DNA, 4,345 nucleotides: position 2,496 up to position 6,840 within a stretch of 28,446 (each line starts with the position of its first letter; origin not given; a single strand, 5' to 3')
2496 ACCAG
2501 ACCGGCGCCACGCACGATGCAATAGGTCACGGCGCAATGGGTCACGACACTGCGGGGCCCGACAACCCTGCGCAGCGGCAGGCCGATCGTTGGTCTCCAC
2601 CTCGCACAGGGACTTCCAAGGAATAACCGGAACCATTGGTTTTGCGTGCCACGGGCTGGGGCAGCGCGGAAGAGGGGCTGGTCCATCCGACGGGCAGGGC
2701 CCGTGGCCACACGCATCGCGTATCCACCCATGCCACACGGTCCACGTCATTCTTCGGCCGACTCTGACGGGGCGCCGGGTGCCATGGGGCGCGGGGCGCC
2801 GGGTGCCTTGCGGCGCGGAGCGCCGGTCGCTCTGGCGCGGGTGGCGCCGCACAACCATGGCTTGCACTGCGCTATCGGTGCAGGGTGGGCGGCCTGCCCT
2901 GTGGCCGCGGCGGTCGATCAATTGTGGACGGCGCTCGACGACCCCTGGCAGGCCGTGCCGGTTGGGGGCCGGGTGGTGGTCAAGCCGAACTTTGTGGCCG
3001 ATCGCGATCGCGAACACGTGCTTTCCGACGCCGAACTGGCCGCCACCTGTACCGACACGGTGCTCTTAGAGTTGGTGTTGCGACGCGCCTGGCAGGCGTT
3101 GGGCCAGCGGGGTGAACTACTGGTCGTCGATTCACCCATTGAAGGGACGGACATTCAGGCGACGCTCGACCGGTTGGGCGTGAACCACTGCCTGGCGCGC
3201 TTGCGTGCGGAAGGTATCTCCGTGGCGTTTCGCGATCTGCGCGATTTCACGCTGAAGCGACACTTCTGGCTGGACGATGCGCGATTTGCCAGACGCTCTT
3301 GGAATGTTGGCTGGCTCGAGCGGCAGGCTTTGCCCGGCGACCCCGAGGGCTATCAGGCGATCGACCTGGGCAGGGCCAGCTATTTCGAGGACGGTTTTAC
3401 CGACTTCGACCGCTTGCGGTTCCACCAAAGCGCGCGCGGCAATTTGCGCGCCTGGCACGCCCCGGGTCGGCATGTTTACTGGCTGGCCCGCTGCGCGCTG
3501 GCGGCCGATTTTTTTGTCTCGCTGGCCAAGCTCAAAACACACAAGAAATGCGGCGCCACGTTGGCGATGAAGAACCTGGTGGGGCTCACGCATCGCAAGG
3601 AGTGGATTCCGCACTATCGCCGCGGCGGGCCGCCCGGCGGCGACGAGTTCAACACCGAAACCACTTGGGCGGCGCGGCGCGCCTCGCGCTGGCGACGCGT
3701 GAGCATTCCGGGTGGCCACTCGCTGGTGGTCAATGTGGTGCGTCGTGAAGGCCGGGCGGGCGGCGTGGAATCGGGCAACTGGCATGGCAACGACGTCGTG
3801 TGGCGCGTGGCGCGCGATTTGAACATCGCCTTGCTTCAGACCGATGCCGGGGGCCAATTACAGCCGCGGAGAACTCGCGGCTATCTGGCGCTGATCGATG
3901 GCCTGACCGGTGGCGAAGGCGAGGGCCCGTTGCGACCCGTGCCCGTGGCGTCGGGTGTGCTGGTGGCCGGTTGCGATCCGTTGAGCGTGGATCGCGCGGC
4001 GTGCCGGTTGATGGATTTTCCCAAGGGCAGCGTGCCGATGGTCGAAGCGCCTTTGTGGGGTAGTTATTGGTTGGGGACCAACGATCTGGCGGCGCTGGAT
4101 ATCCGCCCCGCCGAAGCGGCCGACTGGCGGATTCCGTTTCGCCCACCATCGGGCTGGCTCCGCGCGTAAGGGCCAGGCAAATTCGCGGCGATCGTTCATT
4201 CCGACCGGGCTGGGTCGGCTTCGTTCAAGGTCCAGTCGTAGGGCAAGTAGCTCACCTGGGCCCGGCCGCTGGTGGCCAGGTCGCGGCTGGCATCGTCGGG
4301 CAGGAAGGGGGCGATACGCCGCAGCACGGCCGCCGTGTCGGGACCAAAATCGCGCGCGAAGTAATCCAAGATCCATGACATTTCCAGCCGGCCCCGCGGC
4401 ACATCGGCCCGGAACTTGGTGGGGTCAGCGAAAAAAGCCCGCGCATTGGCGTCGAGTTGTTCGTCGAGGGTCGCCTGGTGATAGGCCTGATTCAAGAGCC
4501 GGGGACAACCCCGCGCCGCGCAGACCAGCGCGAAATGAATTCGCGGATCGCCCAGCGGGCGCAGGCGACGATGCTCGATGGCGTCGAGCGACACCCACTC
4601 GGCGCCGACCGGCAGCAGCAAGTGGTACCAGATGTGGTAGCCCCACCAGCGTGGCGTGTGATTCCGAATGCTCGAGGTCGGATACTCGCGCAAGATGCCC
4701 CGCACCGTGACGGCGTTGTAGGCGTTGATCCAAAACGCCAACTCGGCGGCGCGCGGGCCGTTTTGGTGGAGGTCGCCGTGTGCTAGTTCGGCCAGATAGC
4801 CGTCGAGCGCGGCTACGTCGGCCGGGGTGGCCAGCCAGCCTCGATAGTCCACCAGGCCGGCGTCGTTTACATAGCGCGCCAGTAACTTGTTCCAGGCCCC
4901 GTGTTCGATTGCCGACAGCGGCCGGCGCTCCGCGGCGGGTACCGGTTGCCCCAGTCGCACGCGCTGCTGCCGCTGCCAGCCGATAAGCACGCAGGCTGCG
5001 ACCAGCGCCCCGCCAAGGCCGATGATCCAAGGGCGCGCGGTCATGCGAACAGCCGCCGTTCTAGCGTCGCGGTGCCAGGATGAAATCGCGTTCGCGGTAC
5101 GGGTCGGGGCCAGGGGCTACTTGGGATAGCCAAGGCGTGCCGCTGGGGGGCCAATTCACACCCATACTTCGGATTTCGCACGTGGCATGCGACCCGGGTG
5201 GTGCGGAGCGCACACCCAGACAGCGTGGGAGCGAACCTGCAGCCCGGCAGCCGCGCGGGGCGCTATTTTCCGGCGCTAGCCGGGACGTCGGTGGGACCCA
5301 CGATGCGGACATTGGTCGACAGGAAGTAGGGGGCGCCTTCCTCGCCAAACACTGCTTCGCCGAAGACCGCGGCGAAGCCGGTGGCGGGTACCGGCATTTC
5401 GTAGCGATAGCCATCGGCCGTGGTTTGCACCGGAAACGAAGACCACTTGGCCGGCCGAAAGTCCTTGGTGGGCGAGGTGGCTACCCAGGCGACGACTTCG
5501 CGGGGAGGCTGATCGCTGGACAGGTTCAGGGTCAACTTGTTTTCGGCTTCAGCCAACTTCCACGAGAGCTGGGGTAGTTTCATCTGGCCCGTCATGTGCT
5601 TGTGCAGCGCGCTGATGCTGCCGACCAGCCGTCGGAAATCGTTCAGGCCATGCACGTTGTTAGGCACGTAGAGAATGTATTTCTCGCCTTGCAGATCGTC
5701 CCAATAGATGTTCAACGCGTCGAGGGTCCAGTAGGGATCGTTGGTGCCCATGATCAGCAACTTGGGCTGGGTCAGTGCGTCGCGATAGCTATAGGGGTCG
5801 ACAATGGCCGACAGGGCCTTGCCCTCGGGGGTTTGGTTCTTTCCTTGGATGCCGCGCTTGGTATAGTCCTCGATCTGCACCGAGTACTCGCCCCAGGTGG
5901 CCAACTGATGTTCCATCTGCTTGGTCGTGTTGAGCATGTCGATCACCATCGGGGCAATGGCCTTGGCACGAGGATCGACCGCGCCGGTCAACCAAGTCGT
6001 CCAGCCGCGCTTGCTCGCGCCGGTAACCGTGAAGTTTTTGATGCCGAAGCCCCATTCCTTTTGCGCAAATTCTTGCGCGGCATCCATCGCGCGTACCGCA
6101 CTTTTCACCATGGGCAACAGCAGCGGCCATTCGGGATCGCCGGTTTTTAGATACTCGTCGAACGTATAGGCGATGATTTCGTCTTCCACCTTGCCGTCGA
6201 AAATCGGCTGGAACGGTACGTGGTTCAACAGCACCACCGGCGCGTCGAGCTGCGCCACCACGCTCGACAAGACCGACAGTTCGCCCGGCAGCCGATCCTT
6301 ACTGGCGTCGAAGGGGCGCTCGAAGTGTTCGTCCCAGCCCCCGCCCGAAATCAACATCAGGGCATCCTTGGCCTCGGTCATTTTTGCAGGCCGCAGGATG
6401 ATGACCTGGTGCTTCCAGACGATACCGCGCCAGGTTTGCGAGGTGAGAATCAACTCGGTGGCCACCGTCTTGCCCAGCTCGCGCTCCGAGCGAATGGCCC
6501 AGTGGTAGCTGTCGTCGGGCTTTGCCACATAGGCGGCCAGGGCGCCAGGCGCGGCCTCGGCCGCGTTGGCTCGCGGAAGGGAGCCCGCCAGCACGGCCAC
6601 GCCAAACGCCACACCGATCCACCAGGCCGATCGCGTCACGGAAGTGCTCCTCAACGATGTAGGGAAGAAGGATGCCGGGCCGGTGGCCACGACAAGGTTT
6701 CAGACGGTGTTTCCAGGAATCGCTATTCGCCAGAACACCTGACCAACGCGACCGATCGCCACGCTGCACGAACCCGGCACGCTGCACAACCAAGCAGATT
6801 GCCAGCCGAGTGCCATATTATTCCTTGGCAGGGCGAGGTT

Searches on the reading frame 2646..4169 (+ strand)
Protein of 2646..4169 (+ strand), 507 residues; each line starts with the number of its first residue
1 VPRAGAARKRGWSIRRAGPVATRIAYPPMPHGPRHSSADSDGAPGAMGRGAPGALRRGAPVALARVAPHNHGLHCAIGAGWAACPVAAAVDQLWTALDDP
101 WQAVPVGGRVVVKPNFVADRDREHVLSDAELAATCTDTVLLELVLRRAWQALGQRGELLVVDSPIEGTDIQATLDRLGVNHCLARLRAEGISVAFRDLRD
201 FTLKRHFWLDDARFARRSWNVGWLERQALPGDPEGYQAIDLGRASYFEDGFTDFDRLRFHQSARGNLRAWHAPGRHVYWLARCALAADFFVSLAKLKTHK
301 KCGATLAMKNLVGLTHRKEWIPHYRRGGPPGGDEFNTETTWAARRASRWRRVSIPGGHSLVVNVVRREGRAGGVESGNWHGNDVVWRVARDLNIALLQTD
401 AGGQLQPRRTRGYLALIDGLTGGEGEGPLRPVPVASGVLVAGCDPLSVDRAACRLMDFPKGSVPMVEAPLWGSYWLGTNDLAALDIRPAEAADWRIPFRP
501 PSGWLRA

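Call 6: search_protein_families(library=pfam, proteins=[window:2646-4169:+], max_evalue=0.001)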
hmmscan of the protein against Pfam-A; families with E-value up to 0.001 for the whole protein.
window:2646-4169:+ (507 aa): 1 family
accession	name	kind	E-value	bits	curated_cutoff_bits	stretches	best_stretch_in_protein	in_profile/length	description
PF04015.17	DUF362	-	2.2e-23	83.8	24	1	276-454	89-200/200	Domain of unknown function (DUF362)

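Call 14: search_protein_families(library=ncbifam, proteins=[window:2646-4169:+], max_evalue=0.001)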
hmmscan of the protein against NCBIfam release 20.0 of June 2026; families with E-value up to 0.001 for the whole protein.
window:2646-4169:+ (507 aa): 1 family
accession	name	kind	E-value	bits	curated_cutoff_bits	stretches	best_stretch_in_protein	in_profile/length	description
NF052623.1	Npun_F2552_fam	equivalog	9.2e-10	38.4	500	1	413-497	196-282/314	Npun_F2552 family protein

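Call 52: search_solved_structures(query=A2, max_evalue=1)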
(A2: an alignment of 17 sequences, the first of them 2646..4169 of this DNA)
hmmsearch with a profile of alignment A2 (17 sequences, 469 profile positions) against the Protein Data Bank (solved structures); distinct sequences matched with E-value up to 1: 1.
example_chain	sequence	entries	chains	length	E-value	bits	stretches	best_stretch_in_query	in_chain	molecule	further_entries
6yqx_A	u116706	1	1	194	0.093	14.4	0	28-68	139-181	de novo designed TIM barrel DeNovoTIM13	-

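Call 65: predict_structure(alignment_id=A2)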
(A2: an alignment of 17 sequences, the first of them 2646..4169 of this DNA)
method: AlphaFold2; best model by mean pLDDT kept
length: 507 residues; sequences in the alignment: 17
mean_pLDDT: 71.4   pTM: 0.79
mean pLDDT of the five models: 71.4, 69.7, 68.1, 67.2, 66.5
residues with pLDDT >= 90: 126; 70-90: 177; 50-70: 96; < 50: 108
segments of 3 or more residues with pLDDT < 50: 1-10, 12-14, 28-79, 121-123, 258-269, 322-336, 370-378
pLDDT, mean of each block of 10 residues (from residue 1): 35 60 62 30 27 28 30 45 81 88 96 83 68 89 96 97 75 89 95 93 83 78 87 92 80 52 41 77 96 88 81 76 41 48 63 76 66 40 76 92 90 93 69 84 90 84 72 63 61 68 60
secondary structure, 60 per line:
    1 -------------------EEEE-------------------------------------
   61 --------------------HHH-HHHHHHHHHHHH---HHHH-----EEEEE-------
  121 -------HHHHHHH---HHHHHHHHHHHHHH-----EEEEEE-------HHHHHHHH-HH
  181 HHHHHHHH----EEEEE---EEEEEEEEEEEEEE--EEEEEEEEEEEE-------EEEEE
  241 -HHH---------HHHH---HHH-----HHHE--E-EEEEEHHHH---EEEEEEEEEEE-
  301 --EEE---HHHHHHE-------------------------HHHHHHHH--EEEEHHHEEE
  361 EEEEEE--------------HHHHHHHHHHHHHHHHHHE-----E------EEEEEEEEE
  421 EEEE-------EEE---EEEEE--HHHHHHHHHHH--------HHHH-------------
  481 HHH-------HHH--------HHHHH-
elements in order: E20-23 H85-96 H100-103 E109-113 H128-134 H138-151 E157-162 H170-177 H179-188 E193-197 E201-214 E217-228 E236-240 H254-257 E277-281 H282-285 E289-299 E303-305 H309-314 H341-348 E351-354 E358-366 H381-398 E412-424 E432-434 E438-442 H445-455 H464-467 H502-506

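Call 68: fold_search(model_id=the predicted structure, library=pdb)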
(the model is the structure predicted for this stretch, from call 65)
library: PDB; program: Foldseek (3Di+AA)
matches with E <= 10: 496; with E <= 0.001: 4
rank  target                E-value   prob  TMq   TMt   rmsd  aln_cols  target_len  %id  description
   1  4nar                  1.2e-04  1.00  0.27  0.32  11.8       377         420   11  Crystal Structure of the Q9WYS3 protein from Thermotoga maritima. Northeast Structural Genomics Consortium Target VR152 (released 2013-11-06)
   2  9q3k_A                2.5e-04  0.99  0.23  0.24  14.9       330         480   11  Structure of LarA-like nickel-pincer nucleotide cofactor-utilizing enzyme with a single catalytic histidine residue fr (released 2025-09-24)
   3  9q3j_G                6.1e-04  1.00  0.23  0.25   9.9       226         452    8  Structures of LarA-like nickel-pincer nucleotide cofactor-utilizing enzyme with a single catalytic histidine residue f (released 2025-09-17)
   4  5huq_B                6.9e-04  1.00  0.29  0.34   8.2       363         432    9  A tethered niacin-derived pincer complex with a nickel-carbon bond in lactate racemase (released 2016-02-10)
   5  9q3j_E                1.0e-03  1.00  0.24  0.26   5.0       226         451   10  Structures of LarA-like nickel-pincer nucleotide cofactor-utilizing enzyme with a single catalytic histidine residue f (released 2025-09-17)
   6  9q3j_H                1.7e-03  0.99  0.22  0.25   9.9       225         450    8  Structures of LarA-like nickel-pincer nucleotide cofactor-utilizing enzyme with a single catalytic histidine residue f (released 2025-09-17)
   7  2yjg_A                1.9e-03  0.99  0.27  0.32  10.1       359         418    9  Structure of the lactate racemase apoprotein from Thermoanaerobacterium thermosaccharolyticum (released 2012-05-30)
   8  6c1w_A                2.4e-03  1.00  0.30  0.34   8.3       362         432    7  A tethered niacin-derived pincer complex with a nickel-carbon or sulfite-carbon bond in lactate racemase (released 2018-03-14)
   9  9q3j_D                9.0e-03  0.99  0.30  0.34   7.8       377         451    8  Structures of LarA-like nickel-pincer nucleotide cofactor-utilizing enzyme with a single catalytic histidine residue f (released 2025-09-17)
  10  7s91                  1.2e-02  0.75  0.24  0.29  13.3       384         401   13  Structure of the malate racemase mar2 apoprotein from Thermoanaerobacterium thermosaccharolyticum at 2.25 angstroms reso (released 2021-10-13)
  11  2yjg_B                1.4e-02  0.95  0.27  0.33  10.2       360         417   10  Structure of the lactate racemase apoprotein from Thermoanaerobacterium thermosaccharolyticum (released 2012-05-30)
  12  6ci9_F                8.7e-02  0.51  0.15  0.26   5.8       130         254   17  RMM microcompartment-associated aminopropanol dehydrogenase NADP + aminoacetone holo-structure (released 2018-05-30)
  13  6ci9_I                9.3e-02  0.51  0.15  0.26   5.5       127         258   18  RMM microcompartment-associated aminopropanol dehydrogenase NADP + aminoacetone holo-structure (released 2018-05-30)
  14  6ci9_O                1.1e-01  0.60  0.16  0.28   5.3       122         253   15  RMM microcompartment-associated aminopropanol dehydrogenase NADP + aminoacetone holo-structure (released 2018-05-30)
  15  6ci9_B                1.1e-01  0.44  0.15  0.25   5.8       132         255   18  RMM microcompartment-associated aminopropanol dehydrogenase NADP + aminoacetone holo-structure (released 2018-05-30)
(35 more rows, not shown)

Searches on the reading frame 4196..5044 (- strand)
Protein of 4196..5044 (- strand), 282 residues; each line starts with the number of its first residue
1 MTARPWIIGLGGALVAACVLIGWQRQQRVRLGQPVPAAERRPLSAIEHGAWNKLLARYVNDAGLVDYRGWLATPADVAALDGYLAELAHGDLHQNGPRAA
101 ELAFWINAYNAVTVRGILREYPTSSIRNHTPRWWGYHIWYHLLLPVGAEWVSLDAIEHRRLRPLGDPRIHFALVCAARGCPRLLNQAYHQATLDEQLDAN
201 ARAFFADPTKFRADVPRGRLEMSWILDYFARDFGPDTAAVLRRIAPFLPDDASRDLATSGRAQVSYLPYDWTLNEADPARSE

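Call 6: search_protein_families(library=pfam, proteins=[window:4196-5044:-], max_evalue=0.001)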
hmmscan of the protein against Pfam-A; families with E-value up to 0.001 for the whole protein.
window:4196-5044:- (282 aa): 1 family
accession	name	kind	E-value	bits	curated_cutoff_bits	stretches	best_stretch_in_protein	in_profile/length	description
PF04784.19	DUF547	-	5.1e-22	78.6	27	1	98-204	6-124/125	Protein of unknown function, DUF547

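Call 14: search_protein_families(library=ncbifam, proteins=[window:4196-5044:-], max_evalue=0.001)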
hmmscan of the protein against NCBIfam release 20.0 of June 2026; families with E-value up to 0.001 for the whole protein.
window:4196-5044:- (282 aa): 0 families

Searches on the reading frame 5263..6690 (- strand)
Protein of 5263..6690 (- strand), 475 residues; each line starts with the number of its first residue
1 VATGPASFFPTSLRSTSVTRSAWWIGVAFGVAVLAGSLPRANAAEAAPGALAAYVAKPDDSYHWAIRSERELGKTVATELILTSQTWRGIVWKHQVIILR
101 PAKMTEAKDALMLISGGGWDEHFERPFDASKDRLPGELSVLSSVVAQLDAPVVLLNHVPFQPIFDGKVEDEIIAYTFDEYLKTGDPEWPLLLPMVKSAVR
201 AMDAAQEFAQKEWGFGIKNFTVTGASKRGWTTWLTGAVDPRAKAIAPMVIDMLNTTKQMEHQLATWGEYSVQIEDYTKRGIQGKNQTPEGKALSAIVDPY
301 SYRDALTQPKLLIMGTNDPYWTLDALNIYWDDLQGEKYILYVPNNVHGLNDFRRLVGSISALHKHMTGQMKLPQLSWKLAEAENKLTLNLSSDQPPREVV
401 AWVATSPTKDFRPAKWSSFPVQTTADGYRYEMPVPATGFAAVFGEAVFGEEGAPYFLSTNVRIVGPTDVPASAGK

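Call 6: search_protein_families(library=pfam, proteins=[window:5263-6690:-], max_evalue=0.001)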
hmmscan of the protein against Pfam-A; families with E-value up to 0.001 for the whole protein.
window:5263-6690:- (475 aa): 1 family
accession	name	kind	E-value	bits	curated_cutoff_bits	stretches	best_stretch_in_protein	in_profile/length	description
PF10142.15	PhoPQ_related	-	1e-113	380.2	20.3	1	51-412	1-367/367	PhoPQ-activated pathogenicity-related protein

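Call 14: search_protein_families(library=ncbifam, proteins=[window:5263-6690:-], max_evalue=0.001)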
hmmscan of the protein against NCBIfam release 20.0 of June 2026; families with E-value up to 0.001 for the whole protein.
window:5263-6690:- (475 aa): 0 families

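Call 61: find_homologous_proteins(query=window:5263-6690:-, max_evalue=1e-100)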
Query window:5263-6690:- (475 aa): 2691 proteins with E <= 1e-100 among 8000 candidates; the best 120 are listed.
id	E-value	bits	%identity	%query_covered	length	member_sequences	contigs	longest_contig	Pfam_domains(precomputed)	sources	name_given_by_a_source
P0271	0.0e+0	1051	100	96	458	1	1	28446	PF10142.16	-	-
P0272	1.0e-204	699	67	93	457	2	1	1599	PF10142.16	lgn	-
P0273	1.1e-185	636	62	96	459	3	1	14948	PF10142.16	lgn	-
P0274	3.3e-185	634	64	89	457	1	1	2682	PF10142.16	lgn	-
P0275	8.7e-185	633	63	90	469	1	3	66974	PF10142.16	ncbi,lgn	ncbi:MAG: PhoPQ-activated pathogenicity-related family protein [Pirellulales bacterium]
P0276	8.9e-185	633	62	95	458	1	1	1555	PF10142.16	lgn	-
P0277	5.7e-184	630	61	93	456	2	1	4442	PF10142.16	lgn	-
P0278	3.6e-183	628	65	87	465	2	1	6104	PF10142.16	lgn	-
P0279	2.3e-181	622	61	93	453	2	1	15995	PF10142.16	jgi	-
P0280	1.0e-180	620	62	89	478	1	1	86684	PF10142.16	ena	-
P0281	4.2e-180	618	60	91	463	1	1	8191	PF10142.16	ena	-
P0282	1.6e-179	616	61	94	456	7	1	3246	PF10142.16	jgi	jgi:PhoPQ-activated pathogenicity-related protein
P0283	1.5e-178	612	60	91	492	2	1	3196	PF10142.16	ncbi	-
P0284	5.3e-178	611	63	88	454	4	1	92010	PF10142.16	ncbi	-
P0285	1.1e-177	610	61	92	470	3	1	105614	PF10142.16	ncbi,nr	ncbi:MAG: PhoPQ-activated pathogenicity-related family protein [Pirellulales bacterium]|nr:PhoPQ-act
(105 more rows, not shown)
